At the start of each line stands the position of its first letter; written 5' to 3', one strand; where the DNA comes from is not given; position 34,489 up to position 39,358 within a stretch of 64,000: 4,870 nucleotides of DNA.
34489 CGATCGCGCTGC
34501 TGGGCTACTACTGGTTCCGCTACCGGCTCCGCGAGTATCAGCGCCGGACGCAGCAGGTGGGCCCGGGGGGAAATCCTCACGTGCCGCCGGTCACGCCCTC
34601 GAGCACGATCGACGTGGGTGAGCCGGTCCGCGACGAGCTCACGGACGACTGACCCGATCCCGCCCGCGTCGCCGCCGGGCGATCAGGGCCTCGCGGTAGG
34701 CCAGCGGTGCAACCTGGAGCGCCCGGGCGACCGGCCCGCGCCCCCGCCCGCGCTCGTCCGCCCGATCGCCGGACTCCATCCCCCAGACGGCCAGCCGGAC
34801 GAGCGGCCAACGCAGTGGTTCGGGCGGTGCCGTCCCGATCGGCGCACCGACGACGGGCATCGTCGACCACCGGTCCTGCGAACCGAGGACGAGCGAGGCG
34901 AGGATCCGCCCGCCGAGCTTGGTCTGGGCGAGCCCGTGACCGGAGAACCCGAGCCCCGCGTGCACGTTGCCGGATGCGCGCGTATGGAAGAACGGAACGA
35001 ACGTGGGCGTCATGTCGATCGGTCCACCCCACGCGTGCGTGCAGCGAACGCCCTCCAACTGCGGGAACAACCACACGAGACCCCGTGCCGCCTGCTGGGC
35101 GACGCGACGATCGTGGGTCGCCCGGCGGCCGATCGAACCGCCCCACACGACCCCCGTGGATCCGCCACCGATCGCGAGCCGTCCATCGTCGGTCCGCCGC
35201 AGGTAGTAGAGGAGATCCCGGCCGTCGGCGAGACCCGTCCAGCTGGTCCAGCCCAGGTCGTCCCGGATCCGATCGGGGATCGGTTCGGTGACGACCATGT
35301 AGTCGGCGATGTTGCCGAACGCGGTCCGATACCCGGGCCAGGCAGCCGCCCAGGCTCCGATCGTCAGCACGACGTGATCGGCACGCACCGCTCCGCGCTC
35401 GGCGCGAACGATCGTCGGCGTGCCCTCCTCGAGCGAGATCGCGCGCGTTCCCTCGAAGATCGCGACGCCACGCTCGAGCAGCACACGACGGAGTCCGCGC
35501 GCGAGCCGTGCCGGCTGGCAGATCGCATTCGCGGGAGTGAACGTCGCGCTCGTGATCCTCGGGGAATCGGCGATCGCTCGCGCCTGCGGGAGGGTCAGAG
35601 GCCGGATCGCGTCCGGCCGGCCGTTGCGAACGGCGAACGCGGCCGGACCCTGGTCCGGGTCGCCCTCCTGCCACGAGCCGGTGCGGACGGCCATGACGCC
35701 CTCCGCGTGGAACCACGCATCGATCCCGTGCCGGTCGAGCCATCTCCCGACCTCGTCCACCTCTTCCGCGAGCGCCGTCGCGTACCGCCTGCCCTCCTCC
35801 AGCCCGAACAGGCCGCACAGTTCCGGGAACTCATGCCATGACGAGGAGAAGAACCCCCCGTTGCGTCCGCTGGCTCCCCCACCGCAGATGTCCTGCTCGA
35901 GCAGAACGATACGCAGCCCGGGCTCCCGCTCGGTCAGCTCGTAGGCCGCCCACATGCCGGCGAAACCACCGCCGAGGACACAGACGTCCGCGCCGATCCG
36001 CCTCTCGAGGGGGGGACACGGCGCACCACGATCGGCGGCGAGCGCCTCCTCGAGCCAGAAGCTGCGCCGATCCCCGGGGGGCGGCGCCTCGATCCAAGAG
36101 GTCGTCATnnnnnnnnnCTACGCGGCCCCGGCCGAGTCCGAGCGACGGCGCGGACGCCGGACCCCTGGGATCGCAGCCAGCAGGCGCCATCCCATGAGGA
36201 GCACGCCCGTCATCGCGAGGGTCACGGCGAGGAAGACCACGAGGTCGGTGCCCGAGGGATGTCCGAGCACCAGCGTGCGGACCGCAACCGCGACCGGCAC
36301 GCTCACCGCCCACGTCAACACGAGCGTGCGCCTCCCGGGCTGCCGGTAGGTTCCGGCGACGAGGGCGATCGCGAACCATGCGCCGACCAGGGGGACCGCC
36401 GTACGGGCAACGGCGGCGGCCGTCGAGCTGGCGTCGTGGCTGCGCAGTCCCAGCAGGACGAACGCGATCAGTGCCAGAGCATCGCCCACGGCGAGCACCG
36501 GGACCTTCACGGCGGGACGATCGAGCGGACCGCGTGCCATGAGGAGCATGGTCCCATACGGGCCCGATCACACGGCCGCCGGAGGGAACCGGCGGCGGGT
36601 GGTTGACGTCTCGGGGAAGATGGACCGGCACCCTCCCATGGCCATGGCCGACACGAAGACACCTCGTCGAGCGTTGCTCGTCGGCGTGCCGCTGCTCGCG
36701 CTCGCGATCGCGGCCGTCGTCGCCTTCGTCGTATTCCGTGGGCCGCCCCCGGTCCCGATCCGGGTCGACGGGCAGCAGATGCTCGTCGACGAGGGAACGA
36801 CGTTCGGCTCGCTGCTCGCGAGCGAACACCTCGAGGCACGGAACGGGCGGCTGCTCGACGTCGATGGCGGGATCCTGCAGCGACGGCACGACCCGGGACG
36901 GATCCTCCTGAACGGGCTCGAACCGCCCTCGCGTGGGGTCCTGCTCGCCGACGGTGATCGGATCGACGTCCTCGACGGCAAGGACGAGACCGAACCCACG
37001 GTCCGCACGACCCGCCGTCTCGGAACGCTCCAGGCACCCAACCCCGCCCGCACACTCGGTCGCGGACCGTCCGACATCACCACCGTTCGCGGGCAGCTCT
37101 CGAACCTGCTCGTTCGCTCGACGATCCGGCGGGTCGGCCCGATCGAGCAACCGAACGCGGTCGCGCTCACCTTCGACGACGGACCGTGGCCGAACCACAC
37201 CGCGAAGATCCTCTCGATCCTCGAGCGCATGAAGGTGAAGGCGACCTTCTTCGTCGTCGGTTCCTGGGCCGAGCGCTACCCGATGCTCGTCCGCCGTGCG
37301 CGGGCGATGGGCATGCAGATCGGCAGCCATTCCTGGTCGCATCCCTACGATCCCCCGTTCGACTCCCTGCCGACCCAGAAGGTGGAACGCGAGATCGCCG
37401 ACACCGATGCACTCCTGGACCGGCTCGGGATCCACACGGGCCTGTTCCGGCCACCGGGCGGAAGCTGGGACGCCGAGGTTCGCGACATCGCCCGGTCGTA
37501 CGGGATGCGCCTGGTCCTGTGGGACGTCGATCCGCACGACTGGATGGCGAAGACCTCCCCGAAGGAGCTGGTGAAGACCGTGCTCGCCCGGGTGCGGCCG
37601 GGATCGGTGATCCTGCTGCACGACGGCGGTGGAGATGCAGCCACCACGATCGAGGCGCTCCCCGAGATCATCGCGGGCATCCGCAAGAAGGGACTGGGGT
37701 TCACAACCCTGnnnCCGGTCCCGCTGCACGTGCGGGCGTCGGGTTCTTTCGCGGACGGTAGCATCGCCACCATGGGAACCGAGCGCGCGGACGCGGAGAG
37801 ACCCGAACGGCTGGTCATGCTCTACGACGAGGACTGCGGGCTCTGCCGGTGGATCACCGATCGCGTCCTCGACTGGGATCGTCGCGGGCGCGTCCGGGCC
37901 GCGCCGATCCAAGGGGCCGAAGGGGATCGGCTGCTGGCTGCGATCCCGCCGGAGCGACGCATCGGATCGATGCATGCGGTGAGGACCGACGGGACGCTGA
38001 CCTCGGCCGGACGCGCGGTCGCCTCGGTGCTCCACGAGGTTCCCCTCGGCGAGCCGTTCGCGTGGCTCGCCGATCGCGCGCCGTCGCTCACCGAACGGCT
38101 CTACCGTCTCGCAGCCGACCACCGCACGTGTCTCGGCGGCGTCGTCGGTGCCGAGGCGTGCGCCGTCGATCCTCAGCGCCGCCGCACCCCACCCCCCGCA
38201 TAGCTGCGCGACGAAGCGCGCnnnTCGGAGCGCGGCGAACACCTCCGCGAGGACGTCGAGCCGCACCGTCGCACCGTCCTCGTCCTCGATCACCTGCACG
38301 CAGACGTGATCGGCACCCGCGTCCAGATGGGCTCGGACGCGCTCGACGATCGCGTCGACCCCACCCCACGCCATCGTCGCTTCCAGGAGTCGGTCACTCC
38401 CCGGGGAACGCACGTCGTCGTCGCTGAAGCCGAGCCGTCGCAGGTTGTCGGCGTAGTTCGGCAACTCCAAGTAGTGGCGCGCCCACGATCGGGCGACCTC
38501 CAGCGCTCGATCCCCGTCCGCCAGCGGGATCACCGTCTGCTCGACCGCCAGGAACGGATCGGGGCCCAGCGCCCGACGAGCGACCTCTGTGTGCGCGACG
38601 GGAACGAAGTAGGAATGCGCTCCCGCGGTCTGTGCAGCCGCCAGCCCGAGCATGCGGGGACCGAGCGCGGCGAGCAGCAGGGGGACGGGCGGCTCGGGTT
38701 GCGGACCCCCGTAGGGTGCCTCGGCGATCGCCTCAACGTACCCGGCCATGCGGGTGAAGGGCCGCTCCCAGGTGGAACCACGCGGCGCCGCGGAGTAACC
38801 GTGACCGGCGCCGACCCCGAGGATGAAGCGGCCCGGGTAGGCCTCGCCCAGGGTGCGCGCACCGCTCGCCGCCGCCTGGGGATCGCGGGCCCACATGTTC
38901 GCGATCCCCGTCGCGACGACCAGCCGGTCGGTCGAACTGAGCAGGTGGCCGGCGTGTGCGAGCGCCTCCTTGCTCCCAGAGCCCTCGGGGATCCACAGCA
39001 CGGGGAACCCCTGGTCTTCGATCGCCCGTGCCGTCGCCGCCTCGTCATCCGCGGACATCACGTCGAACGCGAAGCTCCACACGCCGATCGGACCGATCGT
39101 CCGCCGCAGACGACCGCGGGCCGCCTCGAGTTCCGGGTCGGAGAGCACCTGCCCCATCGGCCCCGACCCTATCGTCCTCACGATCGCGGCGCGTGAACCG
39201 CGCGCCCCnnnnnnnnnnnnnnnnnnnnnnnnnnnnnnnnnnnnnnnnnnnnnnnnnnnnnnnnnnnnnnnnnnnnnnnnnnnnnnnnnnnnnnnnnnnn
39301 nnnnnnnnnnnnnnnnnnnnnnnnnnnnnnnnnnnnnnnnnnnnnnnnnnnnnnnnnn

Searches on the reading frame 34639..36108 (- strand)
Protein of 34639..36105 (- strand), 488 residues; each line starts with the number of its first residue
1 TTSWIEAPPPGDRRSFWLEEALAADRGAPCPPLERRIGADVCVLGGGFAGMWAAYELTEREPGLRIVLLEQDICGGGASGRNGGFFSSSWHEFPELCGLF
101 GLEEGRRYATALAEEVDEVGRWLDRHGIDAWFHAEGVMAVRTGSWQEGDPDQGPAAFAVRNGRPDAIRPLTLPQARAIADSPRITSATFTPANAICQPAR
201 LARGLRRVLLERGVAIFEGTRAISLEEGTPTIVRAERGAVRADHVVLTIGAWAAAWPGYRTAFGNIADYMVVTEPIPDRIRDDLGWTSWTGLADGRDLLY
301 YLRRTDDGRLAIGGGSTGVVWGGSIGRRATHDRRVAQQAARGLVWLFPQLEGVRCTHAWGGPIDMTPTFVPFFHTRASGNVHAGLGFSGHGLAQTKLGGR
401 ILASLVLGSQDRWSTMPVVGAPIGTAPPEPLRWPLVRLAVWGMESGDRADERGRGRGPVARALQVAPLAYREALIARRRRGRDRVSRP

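Call 7: search_protein_families(library=pfam, proteins=[window:34639-36105:-])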
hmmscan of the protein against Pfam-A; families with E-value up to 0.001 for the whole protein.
window:34639-36105:- (488 aa): 5 families
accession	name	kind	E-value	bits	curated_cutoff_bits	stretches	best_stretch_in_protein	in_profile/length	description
PF01266.30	DAO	-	7.4e-52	177.5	27.9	1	40-405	1-353/353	FAD dependent oxidoreductase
PF01946.23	Thi4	-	1.1e-07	31.8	26.2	1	38-87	17-65/235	Thi4 family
PF07992.20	Pyr_redox_2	-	2.7e-06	27.4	26.1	0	40-71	2-32/291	Pyridine nucleotide-disulphide oxidoreductase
PF13450.12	NAD_binding_8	-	3e-05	24.6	21.9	1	43-78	1-35/68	NAD(P)-binding Rossmann-like domain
PF00890.30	FAD_binding_2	-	8.6e-05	22.3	20.4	1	40-254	1-206/414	FAD binding domain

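Call 77: search_protein_families(library=ncbifam, proteins=[window:34642-36108:-], max_evalue=1e-10)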
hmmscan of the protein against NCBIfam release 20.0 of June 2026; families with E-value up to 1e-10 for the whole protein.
window:34642-36108:- (489 aa): 4 families
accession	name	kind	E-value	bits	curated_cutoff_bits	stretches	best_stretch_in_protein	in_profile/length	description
TIGR03329.1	Phn_aa_oxid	hypoth_equivalog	5.5e-94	315.5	632.8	1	16-440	1-427/460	putative aminophosphonate oxidoreductase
NF050086.1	pipecolate_AmaA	exception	1.1e-34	119.8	600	1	31-418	17-391/425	L-pipecolate oxidase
TIGR02352.1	thiamin_ThiO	equivalog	1.6e-14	53.8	250.8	1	42-409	1-349/351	glycine oxidase ThiO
TIGR01373.1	soxB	subfamily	9e-13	47.8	529.45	0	203-408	186-383/407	sarcosine oxidase subunit beta family protein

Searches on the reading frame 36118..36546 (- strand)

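Call 7: search_protein_families(library=pfam, proteins=[window:36118-36546:-])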
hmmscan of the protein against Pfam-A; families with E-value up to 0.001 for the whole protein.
window:36118-36546:- (142 aa): 2 families
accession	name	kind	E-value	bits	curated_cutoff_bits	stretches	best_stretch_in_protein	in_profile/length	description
PF11255.13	DUF3054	-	4.1e-18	66.2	25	1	19-123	1-109/110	Protein of unknown function (DUF3054)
PF07168.17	Ureide_permease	-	0.00092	18.5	27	0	37-92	302-356/359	Ureide permease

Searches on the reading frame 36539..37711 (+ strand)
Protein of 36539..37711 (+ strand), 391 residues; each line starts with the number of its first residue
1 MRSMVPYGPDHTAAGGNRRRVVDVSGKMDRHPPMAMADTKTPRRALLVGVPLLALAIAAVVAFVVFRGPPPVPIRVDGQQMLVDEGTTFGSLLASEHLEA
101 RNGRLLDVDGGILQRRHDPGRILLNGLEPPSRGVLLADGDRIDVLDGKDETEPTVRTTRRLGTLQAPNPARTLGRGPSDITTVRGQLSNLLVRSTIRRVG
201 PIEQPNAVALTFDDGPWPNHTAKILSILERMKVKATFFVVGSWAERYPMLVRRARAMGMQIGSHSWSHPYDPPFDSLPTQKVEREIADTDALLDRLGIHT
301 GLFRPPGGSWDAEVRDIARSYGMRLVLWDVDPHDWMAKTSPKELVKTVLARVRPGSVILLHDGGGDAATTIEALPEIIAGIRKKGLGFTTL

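Call 7: search_protein_families(library=pfam, proteins=[window:36539-37711:+])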
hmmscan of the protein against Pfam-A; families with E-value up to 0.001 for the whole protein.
window:36539-37711:+ (391 aa): 2 families
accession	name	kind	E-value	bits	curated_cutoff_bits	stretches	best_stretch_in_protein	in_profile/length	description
PF01522.26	Polysacc_deac_1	-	5.8e-34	117.2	23.1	1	205-326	6-124/124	Polysaccharide deacetylase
PF10096.14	DUF2334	-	0.00078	19.5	26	0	223-326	20-143/203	Uncharacterized protein conserved in bacteria (DUF2334)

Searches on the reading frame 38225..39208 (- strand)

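Call 52: search_protein_families(library=pfam, proteins=[window:38225-39208:-], max_evalue=0.00001)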
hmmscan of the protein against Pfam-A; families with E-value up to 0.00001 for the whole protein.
window:38225-39208:- (328 aa): 1 family
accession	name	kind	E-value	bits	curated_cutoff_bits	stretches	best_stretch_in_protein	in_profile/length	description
PF00296.26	Bac_luciferase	-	1.4e-25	90.7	27.9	1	52-301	21-314/314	Luciferase-like monooxygenase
